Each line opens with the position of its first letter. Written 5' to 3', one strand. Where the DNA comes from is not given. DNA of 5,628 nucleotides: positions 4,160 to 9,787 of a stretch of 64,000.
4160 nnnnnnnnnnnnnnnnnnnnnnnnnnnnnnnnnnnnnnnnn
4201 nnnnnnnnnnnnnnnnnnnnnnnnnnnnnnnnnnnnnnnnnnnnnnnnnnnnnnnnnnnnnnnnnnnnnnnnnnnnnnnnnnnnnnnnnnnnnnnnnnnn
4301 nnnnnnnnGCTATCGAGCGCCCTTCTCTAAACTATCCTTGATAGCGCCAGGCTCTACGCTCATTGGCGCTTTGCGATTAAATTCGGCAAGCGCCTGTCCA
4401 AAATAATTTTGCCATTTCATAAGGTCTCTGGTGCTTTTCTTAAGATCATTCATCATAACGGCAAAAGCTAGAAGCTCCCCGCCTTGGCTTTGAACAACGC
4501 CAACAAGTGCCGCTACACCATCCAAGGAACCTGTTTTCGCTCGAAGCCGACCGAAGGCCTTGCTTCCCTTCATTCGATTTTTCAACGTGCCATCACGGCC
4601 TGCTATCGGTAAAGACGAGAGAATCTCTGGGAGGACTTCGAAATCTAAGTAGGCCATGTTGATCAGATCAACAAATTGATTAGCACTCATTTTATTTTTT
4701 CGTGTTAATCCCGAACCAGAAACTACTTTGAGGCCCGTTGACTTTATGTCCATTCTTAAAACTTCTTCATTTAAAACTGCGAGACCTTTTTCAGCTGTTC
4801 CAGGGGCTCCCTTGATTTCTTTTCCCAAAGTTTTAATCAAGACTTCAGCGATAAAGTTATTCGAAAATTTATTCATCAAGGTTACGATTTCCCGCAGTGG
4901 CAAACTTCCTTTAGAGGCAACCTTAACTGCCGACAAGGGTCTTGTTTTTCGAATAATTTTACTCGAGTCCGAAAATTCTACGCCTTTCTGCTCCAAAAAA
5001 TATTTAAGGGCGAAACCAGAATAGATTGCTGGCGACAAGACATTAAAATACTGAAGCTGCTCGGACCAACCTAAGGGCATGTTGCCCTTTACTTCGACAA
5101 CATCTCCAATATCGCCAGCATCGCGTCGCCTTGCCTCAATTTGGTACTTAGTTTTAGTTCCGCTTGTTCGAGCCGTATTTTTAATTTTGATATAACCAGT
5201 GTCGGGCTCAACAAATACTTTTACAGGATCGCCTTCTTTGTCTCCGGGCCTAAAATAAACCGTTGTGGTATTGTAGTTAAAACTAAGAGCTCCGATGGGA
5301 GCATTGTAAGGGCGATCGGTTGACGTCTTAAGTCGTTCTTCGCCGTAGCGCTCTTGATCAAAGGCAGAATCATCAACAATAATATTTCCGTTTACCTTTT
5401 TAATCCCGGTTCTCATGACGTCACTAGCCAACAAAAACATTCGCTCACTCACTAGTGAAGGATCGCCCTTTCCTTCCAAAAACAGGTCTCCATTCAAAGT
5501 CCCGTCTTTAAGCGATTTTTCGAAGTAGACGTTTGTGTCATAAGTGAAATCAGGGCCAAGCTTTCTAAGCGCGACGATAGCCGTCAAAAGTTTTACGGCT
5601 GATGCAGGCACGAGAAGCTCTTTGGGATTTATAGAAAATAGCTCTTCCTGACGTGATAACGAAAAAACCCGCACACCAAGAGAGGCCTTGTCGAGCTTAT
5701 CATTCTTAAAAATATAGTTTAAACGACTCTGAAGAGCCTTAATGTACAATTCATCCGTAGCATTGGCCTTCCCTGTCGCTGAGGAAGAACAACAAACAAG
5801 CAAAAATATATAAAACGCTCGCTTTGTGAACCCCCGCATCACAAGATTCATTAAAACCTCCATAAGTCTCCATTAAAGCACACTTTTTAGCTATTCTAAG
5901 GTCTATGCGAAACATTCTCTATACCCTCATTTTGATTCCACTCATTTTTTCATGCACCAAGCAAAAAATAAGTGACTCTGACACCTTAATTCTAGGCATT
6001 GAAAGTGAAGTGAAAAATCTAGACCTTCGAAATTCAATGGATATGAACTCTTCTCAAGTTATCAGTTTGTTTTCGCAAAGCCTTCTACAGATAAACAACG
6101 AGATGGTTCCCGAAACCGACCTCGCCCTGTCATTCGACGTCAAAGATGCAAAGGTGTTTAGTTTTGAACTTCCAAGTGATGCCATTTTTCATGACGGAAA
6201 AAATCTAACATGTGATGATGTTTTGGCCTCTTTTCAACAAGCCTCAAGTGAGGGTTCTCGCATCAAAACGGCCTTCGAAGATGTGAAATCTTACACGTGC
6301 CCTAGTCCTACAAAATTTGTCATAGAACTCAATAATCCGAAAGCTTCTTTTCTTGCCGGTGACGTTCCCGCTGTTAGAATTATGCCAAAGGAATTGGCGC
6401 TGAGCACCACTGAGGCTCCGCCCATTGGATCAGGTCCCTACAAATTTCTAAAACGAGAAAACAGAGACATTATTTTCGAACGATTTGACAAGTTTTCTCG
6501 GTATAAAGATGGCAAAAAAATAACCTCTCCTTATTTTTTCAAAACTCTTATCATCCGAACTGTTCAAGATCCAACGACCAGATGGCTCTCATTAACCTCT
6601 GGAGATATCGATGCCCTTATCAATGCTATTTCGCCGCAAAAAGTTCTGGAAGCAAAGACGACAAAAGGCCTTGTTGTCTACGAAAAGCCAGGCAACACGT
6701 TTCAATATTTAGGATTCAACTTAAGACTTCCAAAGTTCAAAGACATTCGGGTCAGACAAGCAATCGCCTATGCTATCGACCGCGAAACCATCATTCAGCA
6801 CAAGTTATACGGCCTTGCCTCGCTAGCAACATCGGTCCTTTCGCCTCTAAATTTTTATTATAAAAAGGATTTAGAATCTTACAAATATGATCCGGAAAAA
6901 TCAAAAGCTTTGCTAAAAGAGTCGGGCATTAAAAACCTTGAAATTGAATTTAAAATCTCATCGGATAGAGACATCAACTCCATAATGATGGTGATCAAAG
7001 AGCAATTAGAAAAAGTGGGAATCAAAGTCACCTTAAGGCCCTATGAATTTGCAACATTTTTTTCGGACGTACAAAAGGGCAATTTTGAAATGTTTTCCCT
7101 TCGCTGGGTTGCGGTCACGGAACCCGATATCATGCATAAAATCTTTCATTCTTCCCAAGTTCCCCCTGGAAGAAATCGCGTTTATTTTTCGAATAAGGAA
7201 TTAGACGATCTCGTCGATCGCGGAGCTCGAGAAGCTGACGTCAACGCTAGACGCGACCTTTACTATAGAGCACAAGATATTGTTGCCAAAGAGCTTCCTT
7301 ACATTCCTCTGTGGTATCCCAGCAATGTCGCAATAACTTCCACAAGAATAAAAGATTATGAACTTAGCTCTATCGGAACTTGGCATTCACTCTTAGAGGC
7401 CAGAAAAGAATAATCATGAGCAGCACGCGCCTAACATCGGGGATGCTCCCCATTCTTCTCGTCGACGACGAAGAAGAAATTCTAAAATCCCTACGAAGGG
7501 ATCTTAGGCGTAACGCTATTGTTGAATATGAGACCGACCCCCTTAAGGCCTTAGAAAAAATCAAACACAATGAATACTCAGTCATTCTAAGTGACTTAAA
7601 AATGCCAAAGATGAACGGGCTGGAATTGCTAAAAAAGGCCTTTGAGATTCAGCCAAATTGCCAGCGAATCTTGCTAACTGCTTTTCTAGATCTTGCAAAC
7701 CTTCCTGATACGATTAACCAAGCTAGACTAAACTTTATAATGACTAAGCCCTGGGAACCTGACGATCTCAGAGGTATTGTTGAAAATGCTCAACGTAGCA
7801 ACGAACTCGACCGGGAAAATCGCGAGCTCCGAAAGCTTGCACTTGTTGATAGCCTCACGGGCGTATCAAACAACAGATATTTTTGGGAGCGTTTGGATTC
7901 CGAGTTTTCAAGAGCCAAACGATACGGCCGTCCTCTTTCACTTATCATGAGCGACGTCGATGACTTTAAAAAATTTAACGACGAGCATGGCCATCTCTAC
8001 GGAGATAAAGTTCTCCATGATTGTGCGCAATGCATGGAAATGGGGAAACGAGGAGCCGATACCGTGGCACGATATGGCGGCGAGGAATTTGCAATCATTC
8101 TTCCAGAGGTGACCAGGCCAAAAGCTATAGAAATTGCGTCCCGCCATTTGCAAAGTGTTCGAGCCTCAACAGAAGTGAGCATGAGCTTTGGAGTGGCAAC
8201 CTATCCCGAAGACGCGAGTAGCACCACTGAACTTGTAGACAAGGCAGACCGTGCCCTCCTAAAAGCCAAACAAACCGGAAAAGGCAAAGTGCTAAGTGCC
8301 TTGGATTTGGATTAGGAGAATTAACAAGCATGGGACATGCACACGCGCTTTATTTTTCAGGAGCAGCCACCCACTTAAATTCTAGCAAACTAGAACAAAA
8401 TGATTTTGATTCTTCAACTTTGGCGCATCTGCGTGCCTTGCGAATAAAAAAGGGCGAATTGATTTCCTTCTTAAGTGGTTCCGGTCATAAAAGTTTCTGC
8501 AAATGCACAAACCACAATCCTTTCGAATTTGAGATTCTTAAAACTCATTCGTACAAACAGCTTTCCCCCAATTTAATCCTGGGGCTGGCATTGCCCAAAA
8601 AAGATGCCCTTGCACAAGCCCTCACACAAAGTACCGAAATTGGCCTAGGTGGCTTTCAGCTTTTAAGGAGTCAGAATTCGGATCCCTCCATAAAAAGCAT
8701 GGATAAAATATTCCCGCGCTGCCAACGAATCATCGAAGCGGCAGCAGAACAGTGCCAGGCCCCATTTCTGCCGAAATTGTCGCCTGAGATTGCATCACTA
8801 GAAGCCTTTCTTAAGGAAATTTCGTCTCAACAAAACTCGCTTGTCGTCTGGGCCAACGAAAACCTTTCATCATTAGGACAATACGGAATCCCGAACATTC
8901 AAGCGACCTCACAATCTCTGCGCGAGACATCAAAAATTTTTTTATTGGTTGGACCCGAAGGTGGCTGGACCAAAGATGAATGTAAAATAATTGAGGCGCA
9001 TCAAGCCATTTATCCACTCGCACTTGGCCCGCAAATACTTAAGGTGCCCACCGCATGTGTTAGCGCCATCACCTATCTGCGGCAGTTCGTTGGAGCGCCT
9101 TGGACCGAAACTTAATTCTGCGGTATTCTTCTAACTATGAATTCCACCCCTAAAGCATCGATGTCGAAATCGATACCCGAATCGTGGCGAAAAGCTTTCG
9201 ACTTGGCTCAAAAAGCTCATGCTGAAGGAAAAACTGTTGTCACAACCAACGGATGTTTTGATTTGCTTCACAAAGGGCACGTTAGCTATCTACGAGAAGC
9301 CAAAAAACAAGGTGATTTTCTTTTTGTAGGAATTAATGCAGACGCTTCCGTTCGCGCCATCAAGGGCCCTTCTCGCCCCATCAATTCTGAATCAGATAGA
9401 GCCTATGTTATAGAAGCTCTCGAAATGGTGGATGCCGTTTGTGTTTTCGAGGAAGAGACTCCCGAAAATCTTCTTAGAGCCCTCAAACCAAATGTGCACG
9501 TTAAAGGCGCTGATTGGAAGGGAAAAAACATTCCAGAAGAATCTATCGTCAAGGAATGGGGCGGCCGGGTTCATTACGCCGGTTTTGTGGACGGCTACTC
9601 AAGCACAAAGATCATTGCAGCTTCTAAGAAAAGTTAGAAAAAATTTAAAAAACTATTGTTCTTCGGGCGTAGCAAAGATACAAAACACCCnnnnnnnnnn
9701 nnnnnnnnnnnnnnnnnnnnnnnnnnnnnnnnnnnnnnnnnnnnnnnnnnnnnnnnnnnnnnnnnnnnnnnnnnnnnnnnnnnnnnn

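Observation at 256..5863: PBP4-type DD-peptidase heads a translationally coupled five-gene envelope operon ending in an OM beta-barrel and running into RNase J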

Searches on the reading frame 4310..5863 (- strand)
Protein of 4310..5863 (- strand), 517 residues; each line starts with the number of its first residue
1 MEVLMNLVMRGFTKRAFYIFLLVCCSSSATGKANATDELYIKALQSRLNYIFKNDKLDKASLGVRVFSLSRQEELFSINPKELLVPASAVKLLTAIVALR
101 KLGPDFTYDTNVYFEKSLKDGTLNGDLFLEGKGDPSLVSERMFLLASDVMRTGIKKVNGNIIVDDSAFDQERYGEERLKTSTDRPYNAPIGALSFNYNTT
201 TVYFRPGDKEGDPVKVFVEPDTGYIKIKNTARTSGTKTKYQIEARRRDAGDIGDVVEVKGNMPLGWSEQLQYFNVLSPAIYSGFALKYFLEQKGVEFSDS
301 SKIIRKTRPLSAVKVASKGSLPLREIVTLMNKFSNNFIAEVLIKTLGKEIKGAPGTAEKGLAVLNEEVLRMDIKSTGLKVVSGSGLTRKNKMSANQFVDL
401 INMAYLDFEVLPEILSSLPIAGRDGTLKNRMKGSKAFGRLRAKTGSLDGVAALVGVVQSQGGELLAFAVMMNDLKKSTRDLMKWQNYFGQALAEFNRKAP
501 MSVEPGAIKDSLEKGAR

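Call 5: search_protein_families(library=pfam, proteins=[window:4310-5863:-], max_evalue=1)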
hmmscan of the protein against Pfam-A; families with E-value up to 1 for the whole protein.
window:4310-5863:- (517 aa): 2 families
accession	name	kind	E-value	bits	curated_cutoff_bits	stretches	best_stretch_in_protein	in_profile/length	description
PF02113.21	Peptidase_S13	-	2.8e-96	323.4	22.8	1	45-477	2-428/444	D-Ala-D-Ala carboxypeptidase 3 (S13) family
PF13354.11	Beta-lactamase2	-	6.9e-08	32.5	22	2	318-471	72-214/214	Beta-lactamase enzyme family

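Call 6: search_protein_families(library=ncbifam, proteins=[window:4310-5863:-], max_evalue=1)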
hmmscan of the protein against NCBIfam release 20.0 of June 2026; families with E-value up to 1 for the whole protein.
window:4310-5863:- (517 aa): 6 families
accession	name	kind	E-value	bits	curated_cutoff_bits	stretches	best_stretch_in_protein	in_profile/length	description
TIGR00666.1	PBP4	equivalog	1.5e-77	261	107.8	1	76-473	6-397/397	D-alanyl-D-alanine carboxypeptidase/D-alanyl-D-alanine endopeptidase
NF008322.0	PRK11113.1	equivalog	2e-55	188.2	527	1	60-480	34-454/477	serine-type D-Ala-D-Ala carboxypeptidase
NF033103.1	bla_class_A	equivalog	0.00017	20.8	200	1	58-116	9-67/257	class A beta-lactamase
NF010780.0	PRK14183.1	equivalog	0.043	13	480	1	107-169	183-245/283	bifunctional 5,10-methylene-tetrahydrofolate dehydrogenase/ 5,10-methylene-tetrahydrofolate cyclohydrolase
TIGR01953.1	NusA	equivalog_domain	0.075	12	253.4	1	221-261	213-253/340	transcription termination factor NusA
NF008668.0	PRK11669.1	equivalog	0.11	11.6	294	1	19-100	11-82/316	D-alanyl-D-alanine endopeptidase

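Call 18: find_related_loci(query=window:4310-5863:-, collection=genome_contigs, flank=10000)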
Query window:4310-5863:- (517 aa) in genome_contigs; peptide patterns used: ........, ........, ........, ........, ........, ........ (x = any residue, [..] = any of these).
220 stretches matched a pattern; 134 encode a relative of the query (tblastn E <= 1e-3); the best 80 are kept; 80 distinct loci.
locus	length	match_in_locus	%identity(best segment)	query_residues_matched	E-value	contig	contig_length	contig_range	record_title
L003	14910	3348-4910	72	1-517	0e+0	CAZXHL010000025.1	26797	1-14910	MAG TPA_asm: uncultured Bacteriovorax sp. isolate SRP118108_co1_485 genome assembly, contig: NODE_1125_length_26797_cov_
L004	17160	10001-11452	57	20-505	0e+0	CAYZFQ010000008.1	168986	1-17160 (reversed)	MAG TPA_asm: uncultured Bacteriovoracaceae bacterium isolate SRP296810_co1_92 genome assembly, contig: NODE_76_length_16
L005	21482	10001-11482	57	19-513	9e-180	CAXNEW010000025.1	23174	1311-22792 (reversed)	MAG: Bdellovibrionota bacterium isolate LH-05nov19-147 genome assembly, contig: LH-05nov19-C4503, whole genome shotgun s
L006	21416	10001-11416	53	24-501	4e-158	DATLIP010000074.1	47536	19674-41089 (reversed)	MAG TPA_asm: Bdellovibrionota bacterium isolate SMAG_U13672 k141_2832422, whole genome shotgun sequence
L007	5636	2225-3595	48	39-499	3e-138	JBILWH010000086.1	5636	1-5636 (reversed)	MAG: Bdellovibrionota bacterium isolate ME2018-09-14_3300042561_group8_bin178 Rohwer_bin1158_scaffold_20827_c1, whole ge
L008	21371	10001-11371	48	39-499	2e-137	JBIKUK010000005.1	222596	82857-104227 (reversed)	MAG: Bdellovibrionota bacterium isolate ME2015-08-11_3300044626_group6_bin38 Rohwer_bin1157_scaffold_12_c1, whole genome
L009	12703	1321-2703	48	35-499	1e-136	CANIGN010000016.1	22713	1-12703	MAG: Bacteriovoracaceae bacterium isolate RE-9nov16-340 genome assembly, contig: RE-9nov16-C4338, whole genome shotgun s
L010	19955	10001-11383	48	35-499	1e-136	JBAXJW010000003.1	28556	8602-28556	MAG: bacterium isolate ELA385 MAG385_3, whole genome shotgun sequence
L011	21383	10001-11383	47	34-498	1e-135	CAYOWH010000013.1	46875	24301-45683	MAG TPA_asm: uncultured Bacteriovoracaceae bacterium isolate SRP193358_co1_710 genome assembly, contig: NODE_1396_length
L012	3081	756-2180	44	18-506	3e-121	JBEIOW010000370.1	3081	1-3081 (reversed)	MAG: Bacteriovoracaceae bacterium isolate Sample-106-S6-bin-27 Sample_106_S6-bin_27-k141_361862, whole genome shotgun se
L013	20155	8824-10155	44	56-498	2e-115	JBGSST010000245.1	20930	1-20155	MAG: Bdellovibrionota bacterium isolate JTS-AC389 k141_2049269, whole genome shotgun sequence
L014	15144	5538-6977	44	16-498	4e-115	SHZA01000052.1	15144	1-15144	MAG: Bdellovibrionales bacterium isolate Baikal-deep-G133 BACOMB-C18923, whole genome shotgun sequence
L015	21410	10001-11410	41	19-498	1e-114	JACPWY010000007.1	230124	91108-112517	MAG: Deltaproteobacteria bacterium isolate NC_groundwater_823_Pr1_B-0.1um_55_34 Montesol18_Bp1_scaffold_236549, whole ge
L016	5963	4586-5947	43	44-498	7e-113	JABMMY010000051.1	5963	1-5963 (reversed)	MAG: Deltaproteobacteria bacterium isolate bin.416 k141_987533, whole genome shotgun sequence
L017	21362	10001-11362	43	44-498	1e-111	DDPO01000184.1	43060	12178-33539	MAG TPA_asm: Bdellovibrionaceae bacterium UBA2466 UBA2466_contig_7159, whole genome shotgun sequence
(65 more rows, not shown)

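Call 38: find_related_loci(query=A6, collection=metagenome_contigs, flank=10000)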
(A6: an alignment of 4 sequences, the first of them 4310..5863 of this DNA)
Query A6 (517 aa) in metagenome_contigs; peptide patterns used: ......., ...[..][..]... (x = any residue, [..] = any of these).
271 stretches matched a pattern; 12 encode a relative of the query (tblastn E <= 1e-3); 12 distinct loci.
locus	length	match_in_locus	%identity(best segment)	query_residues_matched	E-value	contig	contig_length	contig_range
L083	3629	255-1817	72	1-517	0e+0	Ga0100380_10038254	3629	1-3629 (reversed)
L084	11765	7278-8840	72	1-517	0e+0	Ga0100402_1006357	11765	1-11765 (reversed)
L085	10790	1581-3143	72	1-517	0e+0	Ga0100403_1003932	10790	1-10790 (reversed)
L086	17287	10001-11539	60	8-517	0e+0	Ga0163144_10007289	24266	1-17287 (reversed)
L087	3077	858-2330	56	20-513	0e+0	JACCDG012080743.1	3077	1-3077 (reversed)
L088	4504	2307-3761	56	21-507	0e+0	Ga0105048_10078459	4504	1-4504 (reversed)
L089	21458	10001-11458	54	26-513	3e-177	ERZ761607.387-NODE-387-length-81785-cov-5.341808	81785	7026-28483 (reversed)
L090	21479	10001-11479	56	19-513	0e+0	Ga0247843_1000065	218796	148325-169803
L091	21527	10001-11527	55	1-508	0e+0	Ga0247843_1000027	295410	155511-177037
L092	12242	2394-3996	33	58-497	4e-54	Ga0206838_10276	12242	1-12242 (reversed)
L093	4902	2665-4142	38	19-512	3e-59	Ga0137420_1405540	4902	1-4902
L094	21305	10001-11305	28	44-473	9e-42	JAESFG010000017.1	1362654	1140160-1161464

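Call 83: search_solved_structures(query=window:4310-5863:-, max_evalue=0.00001, show_alignments=0)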
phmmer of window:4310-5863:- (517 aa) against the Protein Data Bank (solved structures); distinct sequences matched with E-value up to 0.00001: 10.
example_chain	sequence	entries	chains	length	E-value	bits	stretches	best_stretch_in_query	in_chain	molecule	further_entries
1w5d_A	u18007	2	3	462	2.9e-61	210.7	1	54-474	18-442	PENICILLIN-BINDING PROTEIN | D-alanyl-D-alanine carboxypeptidase DacC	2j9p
1w79_A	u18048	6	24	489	2.1e-50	174.9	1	44-473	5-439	D-alanyl-D-alanine carboxypeptidase | D-ALANYL-D-ALANINE CARBOXYPEPTIDASE,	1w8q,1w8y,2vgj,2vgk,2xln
3zcz_A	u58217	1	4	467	2.1e-50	174.9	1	44-473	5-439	D-ALANYL-D-ALANINE CARBOXYPEPTIDASE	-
2wke_A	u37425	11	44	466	2.2e-50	174.9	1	44-473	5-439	D-ALANYL-D-ALANINE CARBOXYPEPTIDASE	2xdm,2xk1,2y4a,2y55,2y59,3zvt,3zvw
2ex2_A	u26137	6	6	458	1.3e-39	139.4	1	68-471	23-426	Penicillin-binding protein 4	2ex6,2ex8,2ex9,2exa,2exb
3a3d_A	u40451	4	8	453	3.3e-32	114.9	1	60-480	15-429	Penicillin-binding protein 4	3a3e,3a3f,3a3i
5cer_A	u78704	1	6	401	2.2e-08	36.4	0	319-481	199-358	Bd0816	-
5cec_A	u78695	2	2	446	3.1e-08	35.9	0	84-158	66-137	Bd3459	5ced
3v39_A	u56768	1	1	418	3.5e-08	35.7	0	84-158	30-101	D-alanyl-D-alanine carboxypeptidase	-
5ceb_A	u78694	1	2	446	3.5e-08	35.7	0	80-158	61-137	Bd3459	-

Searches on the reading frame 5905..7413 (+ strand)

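Call 106: search_protein_families(library=pfam, proteins=[window:5905-7413:+], max_evalue=0.00001)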
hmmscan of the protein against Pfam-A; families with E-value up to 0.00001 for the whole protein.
window:5905-7413:+ (502 aa): 1 family
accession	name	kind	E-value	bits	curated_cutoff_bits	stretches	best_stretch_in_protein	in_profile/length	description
PF00496.27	SBP_bac_5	-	3.9e-69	234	32.4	1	70-407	3-352/368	Bacterial extracellular solute-binding proteins, family 5 Middle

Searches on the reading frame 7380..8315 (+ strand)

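Call 106: search_protein_families(library=pfam, proteins=[window:7380-8315:+], max_evalue=0.00001)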
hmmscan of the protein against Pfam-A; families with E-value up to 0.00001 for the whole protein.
window:7380-8315:+ (311 aa): 2 families
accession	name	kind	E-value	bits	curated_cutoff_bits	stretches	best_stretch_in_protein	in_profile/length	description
PF00990.26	GGDEF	-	5.9e-40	137.1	23.8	1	154-302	1-160/161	Diguanylate cyclase, GGDEF domain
PF00072.30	Response_reg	-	3.7e-17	62.9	30.2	1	25-134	1-110/111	Response regulator receiver domain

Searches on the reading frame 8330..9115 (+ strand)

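Call 106: search_protein_families(library=pfam, proteins=[window:8330-9115:+], max_evalue=0.00001)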
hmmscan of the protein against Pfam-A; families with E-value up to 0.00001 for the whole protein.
window:8330-9115:+ (261 aa): 1 family
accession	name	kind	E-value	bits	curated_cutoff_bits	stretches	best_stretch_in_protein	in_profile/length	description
PF04452.19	Methyltrans_RNA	-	1e-31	110.2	23.9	1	80-250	4-164/165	RNA methyltransferase domain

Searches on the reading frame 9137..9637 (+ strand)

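Call 106: search_protein_families(library=pfam, proteins=[window:9137-9637:+], max_evalue=0.00001)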
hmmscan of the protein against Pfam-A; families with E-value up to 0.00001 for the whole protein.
window:9137-9637:+ (166 aa): 1 family
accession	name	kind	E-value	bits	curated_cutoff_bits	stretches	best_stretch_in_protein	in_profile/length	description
PF01467.32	CTP_transf_like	-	6e-18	65.8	21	1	37-161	2-132/133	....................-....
